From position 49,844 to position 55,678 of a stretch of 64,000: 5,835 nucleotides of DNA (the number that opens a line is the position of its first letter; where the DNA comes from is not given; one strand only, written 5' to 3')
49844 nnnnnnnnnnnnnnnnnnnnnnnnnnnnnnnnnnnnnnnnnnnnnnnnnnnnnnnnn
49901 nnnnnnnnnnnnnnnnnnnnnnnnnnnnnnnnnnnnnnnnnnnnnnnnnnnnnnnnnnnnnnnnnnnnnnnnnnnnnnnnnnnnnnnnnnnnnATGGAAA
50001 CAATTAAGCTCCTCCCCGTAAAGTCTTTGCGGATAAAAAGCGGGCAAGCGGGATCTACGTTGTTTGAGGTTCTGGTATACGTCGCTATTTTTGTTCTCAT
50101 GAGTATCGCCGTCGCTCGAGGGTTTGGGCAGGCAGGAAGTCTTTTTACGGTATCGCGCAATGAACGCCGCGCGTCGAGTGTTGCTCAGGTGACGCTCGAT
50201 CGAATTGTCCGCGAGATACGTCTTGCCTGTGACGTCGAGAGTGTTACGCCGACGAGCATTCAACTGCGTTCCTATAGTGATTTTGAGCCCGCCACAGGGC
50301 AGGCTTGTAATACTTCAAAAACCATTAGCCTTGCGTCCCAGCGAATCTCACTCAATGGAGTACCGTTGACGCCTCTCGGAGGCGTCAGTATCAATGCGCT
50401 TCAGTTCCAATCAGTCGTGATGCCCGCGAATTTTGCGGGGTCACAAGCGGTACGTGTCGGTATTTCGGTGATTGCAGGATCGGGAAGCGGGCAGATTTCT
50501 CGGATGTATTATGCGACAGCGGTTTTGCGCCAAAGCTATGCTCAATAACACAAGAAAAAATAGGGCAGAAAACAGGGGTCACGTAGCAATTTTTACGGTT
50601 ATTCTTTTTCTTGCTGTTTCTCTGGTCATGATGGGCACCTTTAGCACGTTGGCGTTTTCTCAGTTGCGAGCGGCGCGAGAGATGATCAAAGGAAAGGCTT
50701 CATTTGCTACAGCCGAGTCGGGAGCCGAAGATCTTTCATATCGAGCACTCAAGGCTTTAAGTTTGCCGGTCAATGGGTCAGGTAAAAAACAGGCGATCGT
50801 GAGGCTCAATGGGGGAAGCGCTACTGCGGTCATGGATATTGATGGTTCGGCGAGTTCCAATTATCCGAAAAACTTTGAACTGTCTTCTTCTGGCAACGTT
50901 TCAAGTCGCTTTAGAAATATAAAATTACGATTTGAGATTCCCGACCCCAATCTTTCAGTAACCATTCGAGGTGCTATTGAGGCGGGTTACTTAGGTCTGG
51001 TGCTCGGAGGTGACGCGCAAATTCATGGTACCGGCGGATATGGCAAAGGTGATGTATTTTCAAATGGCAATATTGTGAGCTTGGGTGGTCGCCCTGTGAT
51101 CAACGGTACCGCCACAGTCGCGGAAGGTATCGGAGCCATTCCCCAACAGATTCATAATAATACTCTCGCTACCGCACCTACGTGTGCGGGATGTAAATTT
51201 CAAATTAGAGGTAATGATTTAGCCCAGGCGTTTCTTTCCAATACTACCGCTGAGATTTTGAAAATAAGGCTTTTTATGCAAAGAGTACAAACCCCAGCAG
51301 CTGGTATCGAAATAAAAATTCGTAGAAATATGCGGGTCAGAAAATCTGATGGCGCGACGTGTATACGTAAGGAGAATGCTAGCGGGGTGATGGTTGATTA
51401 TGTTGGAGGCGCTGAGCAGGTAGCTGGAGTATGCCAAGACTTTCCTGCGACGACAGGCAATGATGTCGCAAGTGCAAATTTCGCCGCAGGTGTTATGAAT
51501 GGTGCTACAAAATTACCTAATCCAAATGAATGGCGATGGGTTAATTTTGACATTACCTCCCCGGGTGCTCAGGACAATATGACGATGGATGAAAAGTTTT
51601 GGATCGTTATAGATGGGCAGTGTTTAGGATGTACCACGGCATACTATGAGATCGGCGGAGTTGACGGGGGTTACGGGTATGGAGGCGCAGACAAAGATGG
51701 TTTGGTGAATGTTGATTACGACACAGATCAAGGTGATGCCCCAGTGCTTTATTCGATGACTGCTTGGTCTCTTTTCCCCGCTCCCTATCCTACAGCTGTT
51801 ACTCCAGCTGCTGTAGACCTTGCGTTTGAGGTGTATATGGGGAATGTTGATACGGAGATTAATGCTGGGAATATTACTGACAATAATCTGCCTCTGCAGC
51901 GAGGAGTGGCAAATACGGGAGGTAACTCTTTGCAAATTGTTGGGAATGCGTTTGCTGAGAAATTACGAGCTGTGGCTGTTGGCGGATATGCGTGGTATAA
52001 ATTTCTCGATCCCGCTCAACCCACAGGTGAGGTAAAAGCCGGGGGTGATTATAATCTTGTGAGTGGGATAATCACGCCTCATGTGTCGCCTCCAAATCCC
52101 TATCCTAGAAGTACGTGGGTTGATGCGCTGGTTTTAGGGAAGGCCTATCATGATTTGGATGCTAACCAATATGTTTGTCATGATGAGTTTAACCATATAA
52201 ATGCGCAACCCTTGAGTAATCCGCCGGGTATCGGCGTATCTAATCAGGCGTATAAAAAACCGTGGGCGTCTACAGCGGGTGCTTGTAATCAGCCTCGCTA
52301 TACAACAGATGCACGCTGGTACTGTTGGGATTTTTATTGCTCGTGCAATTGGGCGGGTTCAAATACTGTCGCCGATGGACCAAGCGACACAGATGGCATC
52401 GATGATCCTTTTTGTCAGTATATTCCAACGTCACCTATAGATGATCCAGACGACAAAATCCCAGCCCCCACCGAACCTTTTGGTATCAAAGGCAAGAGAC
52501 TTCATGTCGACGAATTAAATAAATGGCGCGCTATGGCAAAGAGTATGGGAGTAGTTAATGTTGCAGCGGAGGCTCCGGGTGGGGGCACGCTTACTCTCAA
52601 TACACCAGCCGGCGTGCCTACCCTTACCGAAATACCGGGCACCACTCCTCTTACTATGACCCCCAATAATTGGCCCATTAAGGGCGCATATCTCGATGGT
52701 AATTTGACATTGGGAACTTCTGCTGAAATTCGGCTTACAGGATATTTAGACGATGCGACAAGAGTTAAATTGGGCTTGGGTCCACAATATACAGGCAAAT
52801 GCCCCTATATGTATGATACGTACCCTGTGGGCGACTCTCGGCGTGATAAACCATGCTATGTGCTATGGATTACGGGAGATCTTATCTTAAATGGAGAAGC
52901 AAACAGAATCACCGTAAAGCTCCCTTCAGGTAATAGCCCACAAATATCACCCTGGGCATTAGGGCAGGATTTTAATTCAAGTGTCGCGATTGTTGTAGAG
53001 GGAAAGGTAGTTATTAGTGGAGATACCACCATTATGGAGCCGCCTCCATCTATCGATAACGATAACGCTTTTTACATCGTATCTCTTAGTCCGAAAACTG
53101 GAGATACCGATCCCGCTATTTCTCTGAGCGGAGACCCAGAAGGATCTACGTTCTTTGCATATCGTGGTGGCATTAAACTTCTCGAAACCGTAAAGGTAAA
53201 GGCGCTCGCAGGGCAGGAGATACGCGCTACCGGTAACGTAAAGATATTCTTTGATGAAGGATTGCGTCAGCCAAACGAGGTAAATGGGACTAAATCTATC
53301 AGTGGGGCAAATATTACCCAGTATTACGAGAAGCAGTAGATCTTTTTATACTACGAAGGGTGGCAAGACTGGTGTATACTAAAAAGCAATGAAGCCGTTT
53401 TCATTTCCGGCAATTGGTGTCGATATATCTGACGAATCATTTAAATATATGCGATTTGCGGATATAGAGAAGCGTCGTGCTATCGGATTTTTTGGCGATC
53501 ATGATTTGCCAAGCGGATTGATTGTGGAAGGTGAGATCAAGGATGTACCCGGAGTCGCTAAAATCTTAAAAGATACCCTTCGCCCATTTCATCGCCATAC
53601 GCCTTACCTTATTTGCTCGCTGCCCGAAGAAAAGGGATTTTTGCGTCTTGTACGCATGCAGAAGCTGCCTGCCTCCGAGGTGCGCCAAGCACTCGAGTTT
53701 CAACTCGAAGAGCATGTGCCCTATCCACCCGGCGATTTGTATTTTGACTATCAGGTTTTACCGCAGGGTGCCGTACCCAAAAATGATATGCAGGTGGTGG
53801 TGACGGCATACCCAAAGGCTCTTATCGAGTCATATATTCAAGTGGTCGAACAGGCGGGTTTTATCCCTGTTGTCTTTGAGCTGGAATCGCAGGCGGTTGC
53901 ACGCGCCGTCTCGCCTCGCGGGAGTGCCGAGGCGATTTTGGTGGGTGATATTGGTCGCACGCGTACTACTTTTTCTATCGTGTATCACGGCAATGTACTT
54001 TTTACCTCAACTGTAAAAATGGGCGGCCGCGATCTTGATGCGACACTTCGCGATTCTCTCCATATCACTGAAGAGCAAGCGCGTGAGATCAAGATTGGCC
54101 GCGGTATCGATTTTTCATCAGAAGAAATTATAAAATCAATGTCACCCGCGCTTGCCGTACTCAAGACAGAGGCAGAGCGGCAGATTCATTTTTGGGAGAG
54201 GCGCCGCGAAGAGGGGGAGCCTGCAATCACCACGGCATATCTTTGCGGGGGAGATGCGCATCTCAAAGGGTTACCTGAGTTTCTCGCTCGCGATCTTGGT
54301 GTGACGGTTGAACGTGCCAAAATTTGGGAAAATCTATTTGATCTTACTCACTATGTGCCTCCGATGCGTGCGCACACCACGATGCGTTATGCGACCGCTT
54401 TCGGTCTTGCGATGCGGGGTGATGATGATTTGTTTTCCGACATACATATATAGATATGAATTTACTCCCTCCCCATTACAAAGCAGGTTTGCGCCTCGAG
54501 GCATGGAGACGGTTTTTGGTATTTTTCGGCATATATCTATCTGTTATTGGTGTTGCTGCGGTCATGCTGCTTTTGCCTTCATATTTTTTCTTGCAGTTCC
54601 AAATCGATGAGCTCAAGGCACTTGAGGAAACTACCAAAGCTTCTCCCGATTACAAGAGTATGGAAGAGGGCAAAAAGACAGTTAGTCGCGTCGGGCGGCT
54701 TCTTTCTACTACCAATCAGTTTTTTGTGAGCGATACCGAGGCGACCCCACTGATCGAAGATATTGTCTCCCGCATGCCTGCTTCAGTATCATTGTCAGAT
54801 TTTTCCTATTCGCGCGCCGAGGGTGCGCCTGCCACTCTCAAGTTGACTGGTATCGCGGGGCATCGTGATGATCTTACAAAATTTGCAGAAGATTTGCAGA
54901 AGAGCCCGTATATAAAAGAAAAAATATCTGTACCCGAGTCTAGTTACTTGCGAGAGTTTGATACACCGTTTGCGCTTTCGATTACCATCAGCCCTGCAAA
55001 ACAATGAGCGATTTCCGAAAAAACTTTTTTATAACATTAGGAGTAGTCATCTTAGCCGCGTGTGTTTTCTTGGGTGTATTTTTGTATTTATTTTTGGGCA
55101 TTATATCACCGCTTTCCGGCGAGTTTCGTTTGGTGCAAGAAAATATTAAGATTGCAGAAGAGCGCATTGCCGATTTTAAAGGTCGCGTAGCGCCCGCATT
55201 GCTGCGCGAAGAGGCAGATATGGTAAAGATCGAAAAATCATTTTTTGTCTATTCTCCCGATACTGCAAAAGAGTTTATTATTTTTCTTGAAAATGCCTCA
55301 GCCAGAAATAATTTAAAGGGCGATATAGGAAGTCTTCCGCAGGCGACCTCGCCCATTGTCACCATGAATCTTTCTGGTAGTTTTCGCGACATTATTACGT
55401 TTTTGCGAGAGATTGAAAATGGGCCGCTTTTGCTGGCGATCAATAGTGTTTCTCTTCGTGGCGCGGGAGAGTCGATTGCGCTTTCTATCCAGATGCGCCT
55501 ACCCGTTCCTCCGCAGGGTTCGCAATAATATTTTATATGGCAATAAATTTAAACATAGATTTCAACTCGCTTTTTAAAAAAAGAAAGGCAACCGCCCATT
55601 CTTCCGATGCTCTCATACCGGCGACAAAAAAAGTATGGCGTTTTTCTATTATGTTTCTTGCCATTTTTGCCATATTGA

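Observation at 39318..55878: Type IV pilus locus: HK/RR-pilB-pilC-six prepilin-like genes (two ~940-aa PilX_N giants, one LamG-pilin)-pilMNO, with no secretin, prepilin peptidase or PilT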

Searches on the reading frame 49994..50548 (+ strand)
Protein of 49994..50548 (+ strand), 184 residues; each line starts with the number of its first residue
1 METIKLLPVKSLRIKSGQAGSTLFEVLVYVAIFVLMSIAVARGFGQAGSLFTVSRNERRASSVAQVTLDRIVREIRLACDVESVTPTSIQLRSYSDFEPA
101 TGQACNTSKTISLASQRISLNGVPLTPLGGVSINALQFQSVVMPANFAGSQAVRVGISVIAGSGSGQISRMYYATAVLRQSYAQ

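Call 6: search_protein_families(library=pfam, max_evalue=1, proteins=[window:49997-50548:+])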
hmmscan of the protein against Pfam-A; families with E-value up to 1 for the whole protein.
window:49997-50548:+ (183 aa): 1 family
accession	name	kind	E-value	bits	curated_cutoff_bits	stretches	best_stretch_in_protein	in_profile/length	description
PF07963.17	N_methyl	-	0.0031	17.5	21.2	1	15-39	2-26/27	Prokaryotic N-terminal methylation motif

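Call 74: search_protein_families(library=ncbifam, max_evalue=1, proteins=[window:49994-50548:+])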
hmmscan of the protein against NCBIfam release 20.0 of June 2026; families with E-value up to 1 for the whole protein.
window:49994-50548:+ (184 aa): 3 families
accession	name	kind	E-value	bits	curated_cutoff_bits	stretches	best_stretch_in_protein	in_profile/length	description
TIGR01707.1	gspI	equivalog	0.003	18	44.35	1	20-88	1-60/101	type II secretion system minor pseudopilin GspI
TIGR01711.1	gspJ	equivalog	0.034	14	64.85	1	19-55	1-37/192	type II secretion system minor pseudopilin GspJ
NF041014.1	pilin_ComGG_2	equivalog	0.057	14.1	40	1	20-74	5-59/101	competence type IV pilus minor pilin ComGG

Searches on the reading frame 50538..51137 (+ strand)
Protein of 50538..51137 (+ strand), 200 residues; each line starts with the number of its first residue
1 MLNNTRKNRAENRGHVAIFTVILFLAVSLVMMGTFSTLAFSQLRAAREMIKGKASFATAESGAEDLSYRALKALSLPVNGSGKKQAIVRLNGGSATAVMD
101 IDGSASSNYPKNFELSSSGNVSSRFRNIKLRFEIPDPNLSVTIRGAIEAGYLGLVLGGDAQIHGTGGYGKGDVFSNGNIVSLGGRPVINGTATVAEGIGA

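Call 52: search_protein_families(library=pfam, max_evalue=5, proteins=[window:50538-51137:+])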
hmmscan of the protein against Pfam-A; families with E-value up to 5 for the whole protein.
window:50538-51137:+ (200 aa): 1 family
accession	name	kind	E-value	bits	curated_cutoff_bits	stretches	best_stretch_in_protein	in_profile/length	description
PF21466.3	GH101_dom-5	-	0.11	12.8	27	1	73-143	60-134/145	Endo-alpha-N-acetylgalactosaminidase, domain 5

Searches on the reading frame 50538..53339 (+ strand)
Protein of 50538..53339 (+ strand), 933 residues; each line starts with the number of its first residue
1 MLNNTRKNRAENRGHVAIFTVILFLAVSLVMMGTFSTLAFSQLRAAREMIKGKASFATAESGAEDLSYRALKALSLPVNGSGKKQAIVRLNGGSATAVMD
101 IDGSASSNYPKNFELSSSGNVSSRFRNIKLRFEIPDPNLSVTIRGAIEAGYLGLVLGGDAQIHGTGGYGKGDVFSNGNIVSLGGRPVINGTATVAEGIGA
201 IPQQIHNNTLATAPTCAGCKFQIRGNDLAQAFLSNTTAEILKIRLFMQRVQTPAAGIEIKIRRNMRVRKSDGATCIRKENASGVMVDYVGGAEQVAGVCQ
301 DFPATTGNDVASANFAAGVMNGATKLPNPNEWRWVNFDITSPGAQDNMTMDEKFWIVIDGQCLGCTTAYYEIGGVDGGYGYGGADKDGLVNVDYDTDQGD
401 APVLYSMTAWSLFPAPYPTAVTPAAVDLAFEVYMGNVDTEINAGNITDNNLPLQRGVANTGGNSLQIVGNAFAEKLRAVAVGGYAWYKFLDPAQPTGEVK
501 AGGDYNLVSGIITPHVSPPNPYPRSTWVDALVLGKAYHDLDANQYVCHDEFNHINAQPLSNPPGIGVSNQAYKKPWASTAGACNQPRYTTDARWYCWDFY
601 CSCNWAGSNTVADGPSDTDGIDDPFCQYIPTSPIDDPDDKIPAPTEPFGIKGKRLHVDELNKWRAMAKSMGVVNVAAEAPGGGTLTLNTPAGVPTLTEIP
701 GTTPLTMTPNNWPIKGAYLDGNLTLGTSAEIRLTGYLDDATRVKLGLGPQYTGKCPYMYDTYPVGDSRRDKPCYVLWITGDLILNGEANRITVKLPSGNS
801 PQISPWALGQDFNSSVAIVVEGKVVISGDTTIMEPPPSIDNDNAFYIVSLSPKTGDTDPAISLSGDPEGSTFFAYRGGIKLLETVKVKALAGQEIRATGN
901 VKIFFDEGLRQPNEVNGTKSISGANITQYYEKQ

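Call 6: search_protein_families(library=pfam, max_evalue=1, proteins=[window:50538-53339:+])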
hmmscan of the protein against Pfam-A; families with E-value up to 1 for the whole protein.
window:50538-53339:+ (933 aa): 0 families

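Call 15: find_homologous_proteins(query=window:50538-53339:+)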
Query window:50538-53339:+ (933 aa): 2 proteins with E <= 0.001 among 8000 candidates.
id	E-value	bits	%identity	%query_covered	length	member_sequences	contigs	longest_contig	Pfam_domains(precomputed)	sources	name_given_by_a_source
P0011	0.0e+0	2164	100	100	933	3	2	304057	-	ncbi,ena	ncbi:MAG: hypothetical protein AAB367_01560 [Patescibacteria group bacterium]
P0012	7.3e-8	49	27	26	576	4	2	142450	-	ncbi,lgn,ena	-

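Call 24: find_encoding_contigs(protein=P0012, flank=10000, max_places=1)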
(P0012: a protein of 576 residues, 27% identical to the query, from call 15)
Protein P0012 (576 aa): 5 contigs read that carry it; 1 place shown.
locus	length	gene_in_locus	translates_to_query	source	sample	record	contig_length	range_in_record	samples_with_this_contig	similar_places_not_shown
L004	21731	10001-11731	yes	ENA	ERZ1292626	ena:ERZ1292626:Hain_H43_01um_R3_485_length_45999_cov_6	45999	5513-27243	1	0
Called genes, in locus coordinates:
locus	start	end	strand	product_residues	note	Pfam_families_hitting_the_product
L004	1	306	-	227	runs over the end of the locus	PF00535:Glycos_transf_2, PF10111:Glyco_tranf_2_2 (faint)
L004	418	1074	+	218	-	-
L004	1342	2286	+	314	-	-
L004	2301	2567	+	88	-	-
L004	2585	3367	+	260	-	-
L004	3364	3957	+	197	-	PF10502:Peptidase_S26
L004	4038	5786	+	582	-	PF05157:MshEN, PF00437:T2SSE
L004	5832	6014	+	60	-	-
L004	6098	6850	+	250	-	-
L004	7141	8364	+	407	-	PF00482:T2SSF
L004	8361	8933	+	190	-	-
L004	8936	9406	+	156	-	-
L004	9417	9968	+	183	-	-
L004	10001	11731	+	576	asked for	-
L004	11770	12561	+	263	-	PF00121:TIM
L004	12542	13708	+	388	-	PF00162:PGK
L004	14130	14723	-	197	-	-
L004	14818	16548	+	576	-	PF01368:DHH, PF02272:DHHA1 (faint), PF17768:RecJ_OB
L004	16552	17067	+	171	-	PF00075:RNase_H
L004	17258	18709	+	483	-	PF13567:DUF4131, PF03772:Competence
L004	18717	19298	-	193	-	PF02777:Sod_Fe_C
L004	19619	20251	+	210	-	PF00753:Lactamase_B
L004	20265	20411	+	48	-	-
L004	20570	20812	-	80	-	PF00830:Ribosomal_L28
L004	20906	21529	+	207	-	PF02163:Peptidase_M50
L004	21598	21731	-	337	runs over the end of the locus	PF03602:Cons_hypoth95 (faint), PF08468:MTS_N, PF05175:MTS, PF06325:PrmA, PF08242:Methyltransf_12 (weak), PF13649:Methyltransf_25, PF13847:Methyltransf_31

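Call 74: search_protein_families(library=ncbifam, max_evalue=1, proteins=[window:50538-53339:+])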
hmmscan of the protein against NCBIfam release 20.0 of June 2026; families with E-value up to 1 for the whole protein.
window:50538-53339:+ (933 aa): 0 families

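Call 84: search_protein_families(library=pfam, max_evalue=0.01, proteins=[L004:10001-11731:+])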
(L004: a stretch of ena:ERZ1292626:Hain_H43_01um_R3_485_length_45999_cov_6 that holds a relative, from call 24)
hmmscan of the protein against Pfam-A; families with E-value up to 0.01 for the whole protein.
L004:10001-11731:+ (576 aa): 0 families

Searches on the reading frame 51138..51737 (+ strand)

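Call 52: search_protein_families(library=pfam, max_evalue=5, proteins=[window:51138-51737:+])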
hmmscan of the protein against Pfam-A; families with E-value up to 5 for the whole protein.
window:51138-51737:+ (200 aa): 1 family
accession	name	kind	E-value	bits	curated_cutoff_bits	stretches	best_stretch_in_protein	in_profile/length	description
PF16827.10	zf-HC3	-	0.02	15.6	25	0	138-170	33-61/67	zinc-finger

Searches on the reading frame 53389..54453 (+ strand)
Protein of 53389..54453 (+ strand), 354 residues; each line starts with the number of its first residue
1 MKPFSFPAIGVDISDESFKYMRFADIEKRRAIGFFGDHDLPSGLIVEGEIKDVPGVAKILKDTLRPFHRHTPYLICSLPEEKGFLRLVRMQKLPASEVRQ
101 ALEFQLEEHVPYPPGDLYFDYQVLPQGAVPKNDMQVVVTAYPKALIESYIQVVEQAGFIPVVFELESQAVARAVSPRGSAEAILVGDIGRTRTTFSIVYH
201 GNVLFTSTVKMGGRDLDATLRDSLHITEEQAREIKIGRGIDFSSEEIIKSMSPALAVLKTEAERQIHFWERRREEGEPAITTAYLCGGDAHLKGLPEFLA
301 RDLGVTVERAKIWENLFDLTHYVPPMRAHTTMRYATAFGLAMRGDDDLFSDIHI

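Call 6: search_protein_families(library=pfam, max_evalue=1, proteins=[window:53389-54453:+])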
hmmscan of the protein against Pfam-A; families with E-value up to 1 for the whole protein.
window:53389-54453:+ (354 aa): 4 families
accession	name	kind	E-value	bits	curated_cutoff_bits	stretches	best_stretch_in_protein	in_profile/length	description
PF11104.14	PilM_2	-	2.1e-37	129.3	27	1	10-344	1-339/340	Type IV pilus assembly protein PilM;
PF14450.12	FtsA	-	1.5e-10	42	31.8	1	187-339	4-127/127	Cell division protein FtsA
PF06723.19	MreB_Mbl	-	6.6e-05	22.3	27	1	174-240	138-210/327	MreB/Mbl protein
PF00022.25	Actin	-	0.014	14.5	27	1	182-226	143-189/410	Actin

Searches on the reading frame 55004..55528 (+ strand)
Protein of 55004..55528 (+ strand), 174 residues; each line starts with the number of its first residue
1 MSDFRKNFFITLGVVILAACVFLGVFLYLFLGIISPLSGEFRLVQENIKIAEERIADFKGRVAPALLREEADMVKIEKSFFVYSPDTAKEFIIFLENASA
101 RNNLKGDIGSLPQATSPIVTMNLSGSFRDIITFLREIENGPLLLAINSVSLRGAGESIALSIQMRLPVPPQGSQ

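Call 6: search_protein_families(library=pfam, max_evalue=1, proteins=[window:55004-55528:+])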
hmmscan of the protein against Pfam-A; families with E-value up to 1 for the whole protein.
window:55004-55528:+ (174 aa): 2 families
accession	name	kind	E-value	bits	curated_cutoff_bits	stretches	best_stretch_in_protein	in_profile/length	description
PF04612.17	T2SSM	-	0.1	13.2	27.8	1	16-63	18-65/160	Type II secretion system (T2SS), protein M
PF15050.11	SCIMP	-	0.32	11.9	27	1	1-30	1-30/132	SCIMP protein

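Call 74: search_protein_families(library=ncbifam, max_evalue=1, proteins=[window:55004-55528:+])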
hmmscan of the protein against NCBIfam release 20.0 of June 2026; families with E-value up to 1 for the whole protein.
window:55004-55528:+ (174 aa): 1 family
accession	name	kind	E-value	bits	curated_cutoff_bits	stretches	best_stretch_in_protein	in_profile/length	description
NF040576.1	T2SS_GspM_XpsM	equivalog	0.0011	18.6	60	1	17-68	3-56/180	type II secretion system protein GspM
